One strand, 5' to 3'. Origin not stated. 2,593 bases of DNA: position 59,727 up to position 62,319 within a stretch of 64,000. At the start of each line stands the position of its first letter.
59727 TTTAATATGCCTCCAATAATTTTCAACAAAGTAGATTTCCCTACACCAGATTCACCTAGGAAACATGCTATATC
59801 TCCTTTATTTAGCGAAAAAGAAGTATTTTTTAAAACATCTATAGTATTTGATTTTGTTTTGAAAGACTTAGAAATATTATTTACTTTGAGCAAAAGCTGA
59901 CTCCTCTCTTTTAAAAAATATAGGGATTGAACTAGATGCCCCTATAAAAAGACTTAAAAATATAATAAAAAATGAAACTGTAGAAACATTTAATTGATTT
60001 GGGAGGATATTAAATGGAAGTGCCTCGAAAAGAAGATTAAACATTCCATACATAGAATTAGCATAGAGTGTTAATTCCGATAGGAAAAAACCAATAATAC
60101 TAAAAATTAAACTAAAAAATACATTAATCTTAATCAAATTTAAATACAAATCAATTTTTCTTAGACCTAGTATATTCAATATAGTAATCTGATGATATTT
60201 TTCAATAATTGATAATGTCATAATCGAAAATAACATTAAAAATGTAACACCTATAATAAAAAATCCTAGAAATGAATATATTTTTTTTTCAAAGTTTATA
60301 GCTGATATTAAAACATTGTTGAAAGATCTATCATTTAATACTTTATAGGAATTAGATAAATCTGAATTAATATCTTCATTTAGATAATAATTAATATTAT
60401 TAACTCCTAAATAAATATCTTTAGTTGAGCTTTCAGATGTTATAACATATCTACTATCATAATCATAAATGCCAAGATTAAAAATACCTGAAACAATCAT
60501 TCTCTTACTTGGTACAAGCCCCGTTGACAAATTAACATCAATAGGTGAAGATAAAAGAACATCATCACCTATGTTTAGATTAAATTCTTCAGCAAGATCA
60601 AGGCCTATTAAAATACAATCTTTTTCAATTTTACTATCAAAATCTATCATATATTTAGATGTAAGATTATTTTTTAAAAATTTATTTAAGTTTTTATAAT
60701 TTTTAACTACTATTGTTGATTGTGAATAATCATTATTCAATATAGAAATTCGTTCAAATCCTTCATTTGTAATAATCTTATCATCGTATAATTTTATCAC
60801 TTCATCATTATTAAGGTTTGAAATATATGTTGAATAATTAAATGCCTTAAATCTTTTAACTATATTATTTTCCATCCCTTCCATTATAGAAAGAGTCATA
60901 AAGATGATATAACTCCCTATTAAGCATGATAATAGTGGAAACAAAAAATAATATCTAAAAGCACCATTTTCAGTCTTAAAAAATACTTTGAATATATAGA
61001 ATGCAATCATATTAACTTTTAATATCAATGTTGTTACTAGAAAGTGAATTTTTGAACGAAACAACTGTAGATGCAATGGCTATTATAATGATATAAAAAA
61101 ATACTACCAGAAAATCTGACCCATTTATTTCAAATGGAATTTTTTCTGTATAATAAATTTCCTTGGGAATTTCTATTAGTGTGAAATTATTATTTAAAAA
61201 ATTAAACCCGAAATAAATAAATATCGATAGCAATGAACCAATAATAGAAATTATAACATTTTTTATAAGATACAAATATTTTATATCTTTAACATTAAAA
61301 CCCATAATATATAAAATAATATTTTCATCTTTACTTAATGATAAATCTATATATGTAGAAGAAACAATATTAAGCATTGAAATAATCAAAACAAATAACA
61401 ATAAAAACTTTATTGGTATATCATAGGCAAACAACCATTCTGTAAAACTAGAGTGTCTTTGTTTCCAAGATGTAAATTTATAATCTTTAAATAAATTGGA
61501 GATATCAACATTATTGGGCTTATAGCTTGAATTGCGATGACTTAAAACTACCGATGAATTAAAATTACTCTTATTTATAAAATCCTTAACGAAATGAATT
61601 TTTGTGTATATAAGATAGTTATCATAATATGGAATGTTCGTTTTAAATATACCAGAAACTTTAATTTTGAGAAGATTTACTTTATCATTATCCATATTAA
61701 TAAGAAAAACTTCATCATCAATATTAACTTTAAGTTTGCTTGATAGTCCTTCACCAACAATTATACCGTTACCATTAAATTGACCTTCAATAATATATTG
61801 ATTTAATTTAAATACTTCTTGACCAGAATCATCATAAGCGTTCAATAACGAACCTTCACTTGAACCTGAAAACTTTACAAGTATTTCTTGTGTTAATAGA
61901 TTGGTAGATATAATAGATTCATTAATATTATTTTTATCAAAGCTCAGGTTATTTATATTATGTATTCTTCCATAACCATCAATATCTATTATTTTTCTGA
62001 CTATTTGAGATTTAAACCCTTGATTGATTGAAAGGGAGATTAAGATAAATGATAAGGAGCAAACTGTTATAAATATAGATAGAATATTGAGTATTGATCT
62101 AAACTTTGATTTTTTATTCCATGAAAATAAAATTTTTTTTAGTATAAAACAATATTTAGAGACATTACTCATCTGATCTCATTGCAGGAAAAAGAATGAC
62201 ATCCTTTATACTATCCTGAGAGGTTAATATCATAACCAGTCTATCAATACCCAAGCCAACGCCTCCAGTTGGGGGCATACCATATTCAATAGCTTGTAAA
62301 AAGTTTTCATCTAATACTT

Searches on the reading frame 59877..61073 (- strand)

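Call 77: search_protein_families(library=pfam, proteins=[window:59877-61073:-], max_evalue=0.001)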
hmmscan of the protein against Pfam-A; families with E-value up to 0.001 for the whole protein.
window:59877-61073:- (398 aa): 1 family
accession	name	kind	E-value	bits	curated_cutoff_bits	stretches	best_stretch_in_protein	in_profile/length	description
PF02687.27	FtsX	-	7e-07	29.8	25.5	1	268-386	2-116/120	FtsX-like permease C-terminal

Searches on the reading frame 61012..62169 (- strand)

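Call 77: search_protein_families(library=pfam, proteins=[window:61012-62169:-], max_evalue=0.001)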
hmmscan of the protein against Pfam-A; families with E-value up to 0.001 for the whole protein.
window:61012-62169:- (385 aa): 1 family
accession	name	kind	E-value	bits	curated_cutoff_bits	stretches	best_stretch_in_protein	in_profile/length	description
PF02687.27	FtsX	-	8.9e-11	42.3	25.5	1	255-377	2-117/120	FtsX-like permease C-terminal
